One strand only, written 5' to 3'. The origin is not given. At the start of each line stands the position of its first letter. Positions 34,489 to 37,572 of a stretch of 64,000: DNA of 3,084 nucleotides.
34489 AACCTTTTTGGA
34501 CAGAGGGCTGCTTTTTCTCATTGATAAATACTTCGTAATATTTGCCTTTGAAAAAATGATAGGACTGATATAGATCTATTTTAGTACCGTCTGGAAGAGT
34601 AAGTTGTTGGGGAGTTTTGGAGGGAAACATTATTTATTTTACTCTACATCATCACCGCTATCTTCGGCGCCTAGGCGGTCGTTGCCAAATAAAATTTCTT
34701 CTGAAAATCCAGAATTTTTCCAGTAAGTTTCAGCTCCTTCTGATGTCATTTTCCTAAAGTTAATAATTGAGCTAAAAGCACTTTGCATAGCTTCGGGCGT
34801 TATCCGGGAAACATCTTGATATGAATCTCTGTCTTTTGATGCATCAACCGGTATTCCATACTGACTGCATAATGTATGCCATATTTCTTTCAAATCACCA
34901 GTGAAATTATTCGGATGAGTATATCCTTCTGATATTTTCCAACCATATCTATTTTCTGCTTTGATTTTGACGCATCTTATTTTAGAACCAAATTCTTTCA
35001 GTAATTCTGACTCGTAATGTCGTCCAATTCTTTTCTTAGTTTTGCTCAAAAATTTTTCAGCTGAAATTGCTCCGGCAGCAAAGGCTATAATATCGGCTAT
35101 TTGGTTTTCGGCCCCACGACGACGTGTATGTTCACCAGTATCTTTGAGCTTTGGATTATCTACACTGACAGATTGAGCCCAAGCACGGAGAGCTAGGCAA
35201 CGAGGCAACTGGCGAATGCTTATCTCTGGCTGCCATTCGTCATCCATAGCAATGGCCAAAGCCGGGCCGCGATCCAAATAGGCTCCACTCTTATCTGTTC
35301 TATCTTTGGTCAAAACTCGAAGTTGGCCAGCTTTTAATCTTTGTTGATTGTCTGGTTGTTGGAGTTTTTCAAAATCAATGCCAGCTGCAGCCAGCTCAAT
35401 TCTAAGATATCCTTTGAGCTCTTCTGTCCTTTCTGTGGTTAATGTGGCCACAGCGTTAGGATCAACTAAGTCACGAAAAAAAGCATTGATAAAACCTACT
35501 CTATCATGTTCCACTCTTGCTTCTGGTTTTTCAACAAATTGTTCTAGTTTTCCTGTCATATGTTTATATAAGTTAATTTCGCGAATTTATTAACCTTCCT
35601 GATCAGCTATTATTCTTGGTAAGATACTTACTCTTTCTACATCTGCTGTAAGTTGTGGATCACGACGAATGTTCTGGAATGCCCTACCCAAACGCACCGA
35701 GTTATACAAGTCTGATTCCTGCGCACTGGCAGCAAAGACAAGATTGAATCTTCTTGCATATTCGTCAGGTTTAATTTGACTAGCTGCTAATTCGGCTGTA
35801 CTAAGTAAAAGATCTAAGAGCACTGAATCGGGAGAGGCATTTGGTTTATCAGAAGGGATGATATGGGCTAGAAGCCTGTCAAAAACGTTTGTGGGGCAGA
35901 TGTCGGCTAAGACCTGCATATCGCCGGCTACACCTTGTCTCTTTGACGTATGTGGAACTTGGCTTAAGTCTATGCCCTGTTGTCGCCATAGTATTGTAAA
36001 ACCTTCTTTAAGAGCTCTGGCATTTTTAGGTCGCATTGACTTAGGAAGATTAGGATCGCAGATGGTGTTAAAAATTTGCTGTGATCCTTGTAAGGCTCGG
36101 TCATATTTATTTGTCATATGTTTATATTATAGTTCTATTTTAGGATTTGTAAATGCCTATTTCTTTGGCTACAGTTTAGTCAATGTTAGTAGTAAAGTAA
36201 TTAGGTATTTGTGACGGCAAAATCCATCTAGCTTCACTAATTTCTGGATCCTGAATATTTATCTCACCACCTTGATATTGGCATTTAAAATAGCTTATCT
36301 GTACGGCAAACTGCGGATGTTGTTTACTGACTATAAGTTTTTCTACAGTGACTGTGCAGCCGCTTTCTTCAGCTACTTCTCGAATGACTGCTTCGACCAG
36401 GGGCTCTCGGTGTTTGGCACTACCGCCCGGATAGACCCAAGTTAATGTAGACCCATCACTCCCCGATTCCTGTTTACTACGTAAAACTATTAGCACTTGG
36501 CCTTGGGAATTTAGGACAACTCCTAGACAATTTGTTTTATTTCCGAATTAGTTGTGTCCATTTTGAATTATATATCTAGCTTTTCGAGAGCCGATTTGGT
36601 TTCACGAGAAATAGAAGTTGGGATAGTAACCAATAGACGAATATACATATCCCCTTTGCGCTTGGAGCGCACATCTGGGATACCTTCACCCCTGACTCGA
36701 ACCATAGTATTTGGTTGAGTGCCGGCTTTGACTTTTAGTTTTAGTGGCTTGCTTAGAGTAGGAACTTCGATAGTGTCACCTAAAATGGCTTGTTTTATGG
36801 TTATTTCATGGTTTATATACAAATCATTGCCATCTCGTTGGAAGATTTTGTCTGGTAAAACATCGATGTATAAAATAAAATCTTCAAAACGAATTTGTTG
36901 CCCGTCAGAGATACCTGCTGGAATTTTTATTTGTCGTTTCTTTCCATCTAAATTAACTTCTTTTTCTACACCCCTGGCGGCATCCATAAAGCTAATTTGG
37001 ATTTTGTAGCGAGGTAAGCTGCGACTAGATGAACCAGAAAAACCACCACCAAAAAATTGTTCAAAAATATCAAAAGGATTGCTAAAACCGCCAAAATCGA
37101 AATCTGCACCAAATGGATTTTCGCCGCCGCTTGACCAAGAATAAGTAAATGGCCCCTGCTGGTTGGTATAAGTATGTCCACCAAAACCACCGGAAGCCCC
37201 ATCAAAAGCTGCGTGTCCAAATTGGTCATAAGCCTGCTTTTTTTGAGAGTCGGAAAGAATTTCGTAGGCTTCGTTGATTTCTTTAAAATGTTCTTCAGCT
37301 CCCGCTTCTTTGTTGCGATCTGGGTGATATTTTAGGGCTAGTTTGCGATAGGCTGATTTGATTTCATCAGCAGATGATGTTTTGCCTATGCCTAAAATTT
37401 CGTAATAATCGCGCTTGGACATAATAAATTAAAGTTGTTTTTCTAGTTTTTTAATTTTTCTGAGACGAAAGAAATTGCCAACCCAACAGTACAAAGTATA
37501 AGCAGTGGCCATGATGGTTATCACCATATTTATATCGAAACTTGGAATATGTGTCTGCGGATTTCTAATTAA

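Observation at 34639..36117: Atypical-composition two-gene cassette of unknown function between NUDIX and nusA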

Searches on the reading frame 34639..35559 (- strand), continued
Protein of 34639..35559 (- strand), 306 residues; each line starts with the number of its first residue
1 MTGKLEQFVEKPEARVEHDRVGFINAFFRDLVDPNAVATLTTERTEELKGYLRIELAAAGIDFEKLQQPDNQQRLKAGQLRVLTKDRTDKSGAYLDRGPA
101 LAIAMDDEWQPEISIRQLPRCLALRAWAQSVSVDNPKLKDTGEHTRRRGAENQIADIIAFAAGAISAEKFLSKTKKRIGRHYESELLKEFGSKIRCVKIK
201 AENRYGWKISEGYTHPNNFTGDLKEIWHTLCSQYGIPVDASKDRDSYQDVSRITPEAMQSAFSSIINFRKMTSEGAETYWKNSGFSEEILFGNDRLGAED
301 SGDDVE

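Call 59: search_protein_families(library=phrogs, alignment_id=A2, max_evalue=1)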
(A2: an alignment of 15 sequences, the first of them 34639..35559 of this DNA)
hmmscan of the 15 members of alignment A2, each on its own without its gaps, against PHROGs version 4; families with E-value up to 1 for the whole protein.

A. member 1, window:34639-35559:- (306 aa): 1 family
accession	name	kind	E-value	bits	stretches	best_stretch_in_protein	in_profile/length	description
phrog_7464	-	unknown function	0.36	12.2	1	227-260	19-52/97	-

B. families by the number of members that match (of 15 scanned): 8 families
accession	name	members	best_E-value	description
phrog_27374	-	1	0.057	-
phrog_31141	-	1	0.12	-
phrog_8214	-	1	0.15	Arc-like repressor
phrog_34614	-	1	0.18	-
phrog_16106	-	1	0.25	-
phrog_1539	-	1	0.34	Arc-like repressor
phrog_7464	-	1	0.36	-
phrog_17186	-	1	0.4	-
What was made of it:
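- On Type II toxin-antitoxin / Abi defence module: PHROGs gave nothing significant for p306, p175 and 13 family members (call 59).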

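Call 60: search_protein_families(library=pfam, proteins=[P0003, P0004, P0006, P0012, P0014, P0007, P0008, P0009, P0013, P0011], max_evalue=5)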
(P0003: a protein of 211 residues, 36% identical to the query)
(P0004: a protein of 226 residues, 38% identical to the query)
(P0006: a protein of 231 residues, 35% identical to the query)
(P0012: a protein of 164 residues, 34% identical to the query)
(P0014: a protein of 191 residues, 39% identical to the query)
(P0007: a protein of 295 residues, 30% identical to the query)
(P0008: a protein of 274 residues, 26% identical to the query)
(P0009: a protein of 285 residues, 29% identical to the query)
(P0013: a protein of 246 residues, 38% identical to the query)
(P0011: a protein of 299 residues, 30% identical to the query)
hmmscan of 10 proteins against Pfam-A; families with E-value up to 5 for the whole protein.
P0003 (211 aa): 1 family
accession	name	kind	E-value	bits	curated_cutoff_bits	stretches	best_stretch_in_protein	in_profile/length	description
PF13094.11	CENP-Q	-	0.092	13.3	28.5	1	8-89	12-91/162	CENP-Q, a CENPA-CAD centromere complex subunit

P0004 (226 aa): 2 families
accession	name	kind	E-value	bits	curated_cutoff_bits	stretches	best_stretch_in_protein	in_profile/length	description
PF01464.25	SLT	-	0.011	15.7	21.3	1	99-132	19-49/117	Transglycosylase SLT domain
PF25541.1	TBCA_PH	-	0.11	12.6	27.8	1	160-185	53-78/139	PH domain-containing proteins, TBCA domain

P0006 (231 aa): 0 families

P0012 (164 aa): 1 family
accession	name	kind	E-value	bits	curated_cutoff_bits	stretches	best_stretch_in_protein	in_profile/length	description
PF17057.10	B3R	-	0.065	13.6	27.5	1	75-112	60-97/117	Poxviridae B3 protein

P0014 (191 aa): 0 families

P0007 (295 aa): 1 family
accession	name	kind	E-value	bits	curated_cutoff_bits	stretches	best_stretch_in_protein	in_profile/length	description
PF17649.6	VPS38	-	0.28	10.5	25.2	1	183-218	251-286/424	Vacuolar protein sorting 38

P0008 (274 aa): 0 families

P0009 (285 aa): 1 family
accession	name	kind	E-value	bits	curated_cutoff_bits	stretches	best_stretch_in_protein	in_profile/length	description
PF09851.14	SHOCT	-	0.063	13.5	27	1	161-174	11-24/28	Short C-terminal domain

P0013 (246 aa): 1 family
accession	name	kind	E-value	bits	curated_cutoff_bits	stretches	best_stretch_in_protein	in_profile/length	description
PF17107.11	SesA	-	0.0073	16.9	26.3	1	4-65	26-86/122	N-terminal domain on NACHT_NTPase and P-loop NTPases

P0011 (299 aa): 2 families
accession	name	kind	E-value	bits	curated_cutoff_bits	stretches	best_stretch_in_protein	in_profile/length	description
PF15704.10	Mt_ATP_synt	-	0.02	15.3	27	1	190-230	30-71/188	Mitochondrial ATP synthase subunit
PF06384.16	ICAT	-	0.14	13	25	1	88-113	14-39/78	Beta-catenin-interacting protein ICAT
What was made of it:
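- P0004 residues 99-132 hit Pfam SLT (PF01464) at E 0.011 and 15.7 bits (call 60).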

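Call 61: search_solved_structures(query=A4, max_evalue=10, show_alignments=3)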
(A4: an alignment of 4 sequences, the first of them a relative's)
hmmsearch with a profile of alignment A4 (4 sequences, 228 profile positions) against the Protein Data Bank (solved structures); distinct sequences matched with E-value up to 10: 0.

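Call 89: search_protein_families(library=pfam, proteins=[L050:2129-2557:+], max_evalue=0.01)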
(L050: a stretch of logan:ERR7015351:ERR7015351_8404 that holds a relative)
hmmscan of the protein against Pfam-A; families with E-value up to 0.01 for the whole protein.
L050:2129-2557:+ (142 aa): 0 families

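Call 99: find_encoding_contigs(protein=P0004, flank=10000)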
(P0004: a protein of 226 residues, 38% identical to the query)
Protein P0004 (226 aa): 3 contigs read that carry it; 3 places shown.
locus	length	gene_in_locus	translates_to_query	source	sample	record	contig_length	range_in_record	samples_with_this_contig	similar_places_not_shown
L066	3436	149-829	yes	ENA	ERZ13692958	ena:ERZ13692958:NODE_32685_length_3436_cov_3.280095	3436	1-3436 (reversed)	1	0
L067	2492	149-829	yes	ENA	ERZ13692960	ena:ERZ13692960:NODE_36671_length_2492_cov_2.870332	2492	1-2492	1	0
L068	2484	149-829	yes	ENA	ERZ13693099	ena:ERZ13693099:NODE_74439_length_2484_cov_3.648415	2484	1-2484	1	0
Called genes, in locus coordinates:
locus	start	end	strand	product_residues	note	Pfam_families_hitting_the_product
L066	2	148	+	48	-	?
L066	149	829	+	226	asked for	-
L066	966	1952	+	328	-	PF08529:NusA_N (weak), PF13184:KH_NusA_1st, PF26594:KH_NusA_2nd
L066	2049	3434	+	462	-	?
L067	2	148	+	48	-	?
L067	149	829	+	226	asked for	-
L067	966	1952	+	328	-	-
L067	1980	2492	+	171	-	?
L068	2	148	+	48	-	?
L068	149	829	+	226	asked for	-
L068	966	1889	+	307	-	-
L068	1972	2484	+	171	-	?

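Call 100: find_encoding_contigs(protein=P0006, flank=10000)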
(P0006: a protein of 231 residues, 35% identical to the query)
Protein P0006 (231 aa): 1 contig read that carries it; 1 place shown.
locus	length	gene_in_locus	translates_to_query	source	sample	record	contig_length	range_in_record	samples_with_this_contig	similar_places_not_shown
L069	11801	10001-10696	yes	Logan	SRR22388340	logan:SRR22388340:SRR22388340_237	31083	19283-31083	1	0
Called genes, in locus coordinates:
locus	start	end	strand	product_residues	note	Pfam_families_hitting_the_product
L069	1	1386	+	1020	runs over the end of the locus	PF00580:UvrD-helicase, PF13245:AAA_19, PF13361:UvrD_C, PF13538:UvrD_C_2 (faint), PF12705:PDDEXK_1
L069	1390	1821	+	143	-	PF00692:dUTPase, PF22769:DCD (weak)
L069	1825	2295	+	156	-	PF27709:UCP014422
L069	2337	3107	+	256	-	PF12686:DUF3800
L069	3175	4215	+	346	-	PF02646:RmuC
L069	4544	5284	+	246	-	PF01628:HrcA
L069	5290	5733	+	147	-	PF01025:GrpE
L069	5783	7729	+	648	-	PF00012:HSP70, PF06723:MreB_Mbl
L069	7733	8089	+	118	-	-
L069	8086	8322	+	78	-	-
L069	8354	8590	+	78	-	-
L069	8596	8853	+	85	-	-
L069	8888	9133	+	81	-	-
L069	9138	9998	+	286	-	PF00226:DnaJ, PF01556:DnaJ_C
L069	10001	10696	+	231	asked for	-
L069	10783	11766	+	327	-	PF08529:NusA_N, PF13184:KH_NusA_1st, PF26594:KH_NusA_2nd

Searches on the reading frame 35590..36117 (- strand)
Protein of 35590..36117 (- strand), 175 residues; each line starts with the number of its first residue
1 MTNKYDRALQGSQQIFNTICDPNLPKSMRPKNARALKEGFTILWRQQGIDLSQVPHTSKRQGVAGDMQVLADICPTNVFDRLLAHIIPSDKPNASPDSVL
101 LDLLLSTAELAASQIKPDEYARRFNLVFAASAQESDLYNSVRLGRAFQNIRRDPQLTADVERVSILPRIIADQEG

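Call 4: search_protein_families(library=pfam, proteins=[window:35590-36117:-], max_evalue=1)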
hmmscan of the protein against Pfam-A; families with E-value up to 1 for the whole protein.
window:35590-36117:- (175 aa): 0 families

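Call 5: search_protein_families(library=padloc, proteins=[window:35590-36117:-], max_evalue=1)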
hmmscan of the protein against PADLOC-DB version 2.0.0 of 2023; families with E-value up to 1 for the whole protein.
window:35590-36117:- (175 aa): 0 families

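Call 6: search_protein_families(library=ncbifam, proteins=[window:35590-36117:-], max_evalue=1)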
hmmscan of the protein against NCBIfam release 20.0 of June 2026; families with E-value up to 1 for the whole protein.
window:35590-36117:- (175 aa): 0 families

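Call 10: find_homologous_proteins(query=window:35590-36117:-, max_evalue=0.01)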
Query window:35590-36117:- (175 aa): 1 proteins with E <= 0.01 among 77 candidates.
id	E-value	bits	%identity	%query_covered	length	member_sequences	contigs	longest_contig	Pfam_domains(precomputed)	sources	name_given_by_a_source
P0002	1.5e-108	378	99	100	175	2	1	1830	-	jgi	jgi:hypothetical protein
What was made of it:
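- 35590..36117 (-): 175-aa ORF ('p175'), a probable degenerate tandem paralogue of p306 that lacks the conserved core motif. Only one near-identical homologue exists among 5.8 billion proteins (call 10).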

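Call 12: find_encoding_contigs(protein=P0002, flank=10000)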
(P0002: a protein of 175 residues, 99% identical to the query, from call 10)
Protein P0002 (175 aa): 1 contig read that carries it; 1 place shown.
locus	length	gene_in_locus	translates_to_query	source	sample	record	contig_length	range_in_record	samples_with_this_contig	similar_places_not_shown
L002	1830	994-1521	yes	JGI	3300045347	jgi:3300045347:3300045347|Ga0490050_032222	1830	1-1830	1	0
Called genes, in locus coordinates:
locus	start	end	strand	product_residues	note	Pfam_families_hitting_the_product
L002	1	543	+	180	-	?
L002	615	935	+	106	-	PF00293:NUDIX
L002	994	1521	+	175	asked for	-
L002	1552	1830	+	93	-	?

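Call 27: predict_structure(protein=window:35590-36117:-)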
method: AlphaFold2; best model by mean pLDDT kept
length: 175 residues; sequences in the alignment: 1
mean_pLDDT: 50.2   pTM: 0.39
mean pLDDT of the five models: 50.2, 40.0, 39.0, 35.7, 34.5
residues with pLDDT >= 90: 0; 70-90: 0; 50-70: 74; < 50: 101
segments of 3 or more residues with pLDDT < 50: 53-72, 85-100, 102-104, 106-142, 149-151, 163-175
pLDDT, mean of each block of 10 residues (from residue 1): 59 64 63 61 58 37 43 51 46 48 48 47 47 45 50 54 40 35
secondary structure, 60 per line:
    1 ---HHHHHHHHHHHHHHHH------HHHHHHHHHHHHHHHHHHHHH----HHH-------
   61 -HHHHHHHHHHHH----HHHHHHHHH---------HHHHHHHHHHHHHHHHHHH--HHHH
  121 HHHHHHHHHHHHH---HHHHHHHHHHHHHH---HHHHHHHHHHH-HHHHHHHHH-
elements in order: H4-19 H26-46 H62-73 H78-86 H96-114 H117-133 H137-150 H154-164 H166-174

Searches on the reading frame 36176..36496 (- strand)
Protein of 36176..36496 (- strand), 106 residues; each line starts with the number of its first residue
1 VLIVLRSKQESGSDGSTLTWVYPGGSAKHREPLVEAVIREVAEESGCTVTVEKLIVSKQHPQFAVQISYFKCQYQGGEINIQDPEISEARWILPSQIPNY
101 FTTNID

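Call 4: search_protein_families(library=pfam, proteins=[window:36176-36496:-], max_evalue=1)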
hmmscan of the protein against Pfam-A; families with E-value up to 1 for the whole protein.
window:36176-36496:- (106 aa): 3 families
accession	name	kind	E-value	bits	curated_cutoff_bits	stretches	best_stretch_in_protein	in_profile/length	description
PF00293.34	NUDIX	-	2.2e-10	41.1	21.1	1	4-97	20-118/134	NUDIX domain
PF03199.21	GSH_synthase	-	0.13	13.3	20.9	1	32-81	31-81/107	Eukaryotic glutathione synthase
PF14815.12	NUDIX_4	-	0.2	11.9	35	1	20-100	27-101/113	NUDIX domain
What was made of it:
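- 36176..36496 (-): Short NUDIX hydrolase ORF (106 aa, GTG start, intact Nudix box) inserted between dnaJ and the X genes in this lineage. Pfam PF00293, E 2e-10 (call 4).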

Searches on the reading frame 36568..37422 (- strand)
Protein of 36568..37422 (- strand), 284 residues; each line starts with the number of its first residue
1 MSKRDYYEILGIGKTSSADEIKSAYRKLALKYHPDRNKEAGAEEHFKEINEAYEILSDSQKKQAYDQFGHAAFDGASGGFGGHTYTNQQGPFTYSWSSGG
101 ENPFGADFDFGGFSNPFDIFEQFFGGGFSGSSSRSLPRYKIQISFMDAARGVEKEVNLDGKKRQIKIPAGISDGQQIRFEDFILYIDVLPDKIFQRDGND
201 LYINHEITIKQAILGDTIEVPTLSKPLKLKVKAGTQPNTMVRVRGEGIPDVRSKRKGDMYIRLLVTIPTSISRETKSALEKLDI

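Call 89: search_protein_families(library=pfam, proteins=[window:36568-37422:-], max_evalue=0.01)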
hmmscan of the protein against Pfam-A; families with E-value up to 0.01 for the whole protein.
window:36568-37422:- (284 aa): 2 families
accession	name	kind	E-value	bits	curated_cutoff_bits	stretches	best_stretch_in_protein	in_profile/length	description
PF01556.23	DnaJ_C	-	1.4e-35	123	26.6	1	138-268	2-152/152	DnaJ C terminal domain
PF00226.36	DnaJ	-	1.9e-28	98.8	27.8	1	5-66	1-63/63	DnaJ domain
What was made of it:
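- On J-protein modulators (CbpM / DafA type): DnaJ has only the J domain and DnaJ_C (call 89).
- DnaJ lacks a zinc finger (call 89).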
